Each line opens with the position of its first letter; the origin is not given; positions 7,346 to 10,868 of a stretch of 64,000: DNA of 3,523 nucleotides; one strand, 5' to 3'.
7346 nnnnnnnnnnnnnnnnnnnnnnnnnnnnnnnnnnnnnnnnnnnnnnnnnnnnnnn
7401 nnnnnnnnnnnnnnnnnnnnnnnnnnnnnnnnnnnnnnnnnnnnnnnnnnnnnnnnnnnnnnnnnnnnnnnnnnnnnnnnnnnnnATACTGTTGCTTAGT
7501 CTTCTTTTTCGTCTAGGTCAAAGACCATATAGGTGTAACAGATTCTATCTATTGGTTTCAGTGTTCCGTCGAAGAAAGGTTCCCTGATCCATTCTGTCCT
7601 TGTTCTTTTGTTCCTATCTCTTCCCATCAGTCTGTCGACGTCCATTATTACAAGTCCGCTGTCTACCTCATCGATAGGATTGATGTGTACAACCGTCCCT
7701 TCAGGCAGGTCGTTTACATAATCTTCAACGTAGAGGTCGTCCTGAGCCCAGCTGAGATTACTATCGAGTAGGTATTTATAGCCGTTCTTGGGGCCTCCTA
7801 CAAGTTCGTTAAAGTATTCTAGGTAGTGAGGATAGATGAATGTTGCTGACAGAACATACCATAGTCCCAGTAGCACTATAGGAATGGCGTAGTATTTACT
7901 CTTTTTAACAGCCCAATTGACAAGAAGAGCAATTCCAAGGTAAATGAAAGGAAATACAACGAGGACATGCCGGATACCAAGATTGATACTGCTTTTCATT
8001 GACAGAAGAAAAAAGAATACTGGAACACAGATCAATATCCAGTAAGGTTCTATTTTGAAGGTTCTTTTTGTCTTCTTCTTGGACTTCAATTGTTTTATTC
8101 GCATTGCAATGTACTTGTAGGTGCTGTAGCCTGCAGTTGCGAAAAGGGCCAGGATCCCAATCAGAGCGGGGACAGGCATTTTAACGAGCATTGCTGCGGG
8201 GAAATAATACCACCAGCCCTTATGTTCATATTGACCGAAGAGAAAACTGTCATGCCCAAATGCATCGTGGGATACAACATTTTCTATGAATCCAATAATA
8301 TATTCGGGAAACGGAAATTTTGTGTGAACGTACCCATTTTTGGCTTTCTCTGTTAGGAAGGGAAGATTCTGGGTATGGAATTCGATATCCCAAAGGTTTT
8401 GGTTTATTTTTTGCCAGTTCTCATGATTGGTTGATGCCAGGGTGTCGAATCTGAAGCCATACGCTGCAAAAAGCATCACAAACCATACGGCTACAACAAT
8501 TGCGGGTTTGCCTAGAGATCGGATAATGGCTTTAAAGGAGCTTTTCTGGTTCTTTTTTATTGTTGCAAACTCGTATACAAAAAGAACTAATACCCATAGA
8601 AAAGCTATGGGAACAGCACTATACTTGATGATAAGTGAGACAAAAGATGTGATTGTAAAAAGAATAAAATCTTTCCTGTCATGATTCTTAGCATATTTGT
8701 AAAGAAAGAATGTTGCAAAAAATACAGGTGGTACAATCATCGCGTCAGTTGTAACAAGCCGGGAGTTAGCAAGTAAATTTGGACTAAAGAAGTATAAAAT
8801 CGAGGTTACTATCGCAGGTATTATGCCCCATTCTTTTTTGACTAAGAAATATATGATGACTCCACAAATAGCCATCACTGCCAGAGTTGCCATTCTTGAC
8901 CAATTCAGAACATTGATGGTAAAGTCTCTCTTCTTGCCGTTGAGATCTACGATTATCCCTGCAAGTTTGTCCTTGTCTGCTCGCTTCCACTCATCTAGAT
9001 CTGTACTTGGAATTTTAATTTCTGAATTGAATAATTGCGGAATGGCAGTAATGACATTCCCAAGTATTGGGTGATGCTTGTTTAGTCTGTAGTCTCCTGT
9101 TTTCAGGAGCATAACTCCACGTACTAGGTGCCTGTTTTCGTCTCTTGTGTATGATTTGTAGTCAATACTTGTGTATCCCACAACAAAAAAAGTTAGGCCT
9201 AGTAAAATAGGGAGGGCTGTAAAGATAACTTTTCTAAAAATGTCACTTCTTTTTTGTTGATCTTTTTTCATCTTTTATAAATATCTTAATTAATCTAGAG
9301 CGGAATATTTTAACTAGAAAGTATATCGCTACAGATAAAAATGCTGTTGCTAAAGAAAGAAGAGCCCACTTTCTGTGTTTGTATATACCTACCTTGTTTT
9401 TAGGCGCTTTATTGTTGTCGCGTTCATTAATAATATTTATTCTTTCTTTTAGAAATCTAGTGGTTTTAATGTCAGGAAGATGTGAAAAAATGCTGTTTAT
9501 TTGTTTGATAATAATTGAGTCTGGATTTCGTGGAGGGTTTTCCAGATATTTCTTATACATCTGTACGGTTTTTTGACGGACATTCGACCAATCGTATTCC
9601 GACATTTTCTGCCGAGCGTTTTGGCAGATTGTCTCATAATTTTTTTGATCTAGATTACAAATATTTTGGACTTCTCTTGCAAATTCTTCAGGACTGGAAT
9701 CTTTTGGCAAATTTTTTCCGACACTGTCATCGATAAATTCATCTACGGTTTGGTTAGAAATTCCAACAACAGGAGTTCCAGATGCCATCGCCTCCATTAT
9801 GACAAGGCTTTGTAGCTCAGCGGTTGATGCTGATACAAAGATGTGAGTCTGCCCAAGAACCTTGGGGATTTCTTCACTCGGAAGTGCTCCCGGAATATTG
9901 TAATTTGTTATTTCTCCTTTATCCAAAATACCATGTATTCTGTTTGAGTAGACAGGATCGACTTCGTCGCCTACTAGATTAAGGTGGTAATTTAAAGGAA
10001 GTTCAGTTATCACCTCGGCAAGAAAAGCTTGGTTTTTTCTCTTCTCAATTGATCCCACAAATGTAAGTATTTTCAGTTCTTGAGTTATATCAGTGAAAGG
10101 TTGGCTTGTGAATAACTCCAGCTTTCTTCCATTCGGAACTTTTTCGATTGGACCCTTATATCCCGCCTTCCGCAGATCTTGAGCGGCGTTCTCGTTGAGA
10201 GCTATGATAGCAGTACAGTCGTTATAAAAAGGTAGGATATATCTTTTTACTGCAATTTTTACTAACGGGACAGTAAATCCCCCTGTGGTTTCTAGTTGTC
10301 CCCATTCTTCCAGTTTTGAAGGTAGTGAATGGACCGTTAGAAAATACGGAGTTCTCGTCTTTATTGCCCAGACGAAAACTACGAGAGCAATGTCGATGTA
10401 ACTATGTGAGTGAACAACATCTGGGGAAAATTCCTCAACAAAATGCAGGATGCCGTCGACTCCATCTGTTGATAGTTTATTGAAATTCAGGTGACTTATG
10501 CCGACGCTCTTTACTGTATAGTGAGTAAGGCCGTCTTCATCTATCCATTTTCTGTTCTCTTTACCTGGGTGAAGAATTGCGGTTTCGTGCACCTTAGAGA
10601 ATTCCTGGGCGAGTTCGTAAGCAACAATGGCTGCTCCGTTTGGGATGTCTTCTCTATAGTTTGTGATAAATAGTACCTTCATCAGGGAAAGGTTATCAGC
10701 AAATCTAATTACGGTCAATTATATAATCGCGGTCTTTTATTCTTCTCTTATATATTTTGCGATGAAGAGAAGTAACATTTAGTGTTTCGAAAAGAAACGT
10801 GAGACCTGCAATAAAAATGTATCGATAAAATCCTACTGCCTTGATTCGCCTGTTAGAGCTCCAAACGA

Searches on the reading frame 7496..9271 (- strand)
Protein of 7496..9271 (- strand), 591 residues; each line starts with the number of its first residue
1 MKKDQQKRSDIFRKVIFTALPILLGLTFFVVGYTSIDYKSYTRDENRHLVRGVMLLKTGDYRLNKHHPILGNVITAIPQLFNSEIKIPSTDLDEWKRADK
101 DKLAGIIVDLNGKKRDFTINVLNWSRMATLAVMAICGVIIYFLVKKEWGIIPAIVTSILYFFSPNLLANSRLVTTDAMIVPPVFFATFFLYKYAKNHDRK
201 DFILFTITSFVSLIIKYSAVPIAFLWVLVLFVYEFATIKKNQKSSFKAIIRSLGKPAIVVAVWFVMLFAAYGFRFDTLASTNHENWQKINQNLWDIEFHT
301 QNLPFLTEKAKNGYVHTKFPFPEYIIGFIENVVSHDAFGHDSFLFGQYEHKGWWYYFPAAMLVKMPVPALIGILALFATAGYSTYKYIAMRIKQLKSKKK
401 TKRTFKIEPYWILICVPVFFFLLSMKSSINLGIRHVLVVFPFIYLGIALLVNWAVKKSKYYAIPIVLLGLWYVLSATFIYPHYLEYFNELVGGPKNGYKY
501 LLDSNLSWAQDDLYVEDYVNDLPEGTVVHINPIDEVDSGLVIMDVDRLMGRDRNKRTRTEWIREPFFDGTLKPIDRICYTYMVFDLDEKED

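Call 50: search_protein_families(library=pfam, proteins=[window:7496-9271:-], max_evalue=0.00001)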
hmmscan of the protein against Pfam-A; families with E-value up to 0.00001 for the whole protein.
window:7496-9271:- (591 aa): 1 family
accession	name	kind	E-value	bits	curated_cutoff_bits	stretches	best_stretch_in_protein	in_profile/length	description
PF13231.12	PMT_2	-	1.4e-07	32.3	26.1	1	126-240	25-133/160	Dolichyl-phosphate-mannose-protein mannosyltransferase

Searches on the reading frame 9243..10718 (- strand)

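Call 82: search_protein_families(library=pfam, proteins=[window:9243-10718:-], max_evalue=0.0001)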
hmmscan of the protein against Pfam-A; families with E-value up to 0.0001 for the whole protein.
window:9243-10718:- (491 aa): 4 families
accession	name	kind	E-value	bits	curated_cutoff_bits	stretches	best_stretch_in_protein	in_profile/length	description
PF00534.26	Glycos_transf_1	-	3e-18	66.4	26.4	1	211-370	11-171/172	Glycosyl transferases group 1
PF13439.12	Glyco_transf_4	-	1.6e-17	64.5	28.5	1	27-200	2-168/170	Glycosyltransferase Family 4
PF13692.12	Glyco_trans_1_4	-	3.9e-17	63.3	27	1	216-353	2-139/142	Glycosyl transferases group 1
PF13579.12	Glyco_trans_4_4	-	1.2e-09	39.1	29.7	1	28-197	2-158/158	Glycosyl transferase 4-like domain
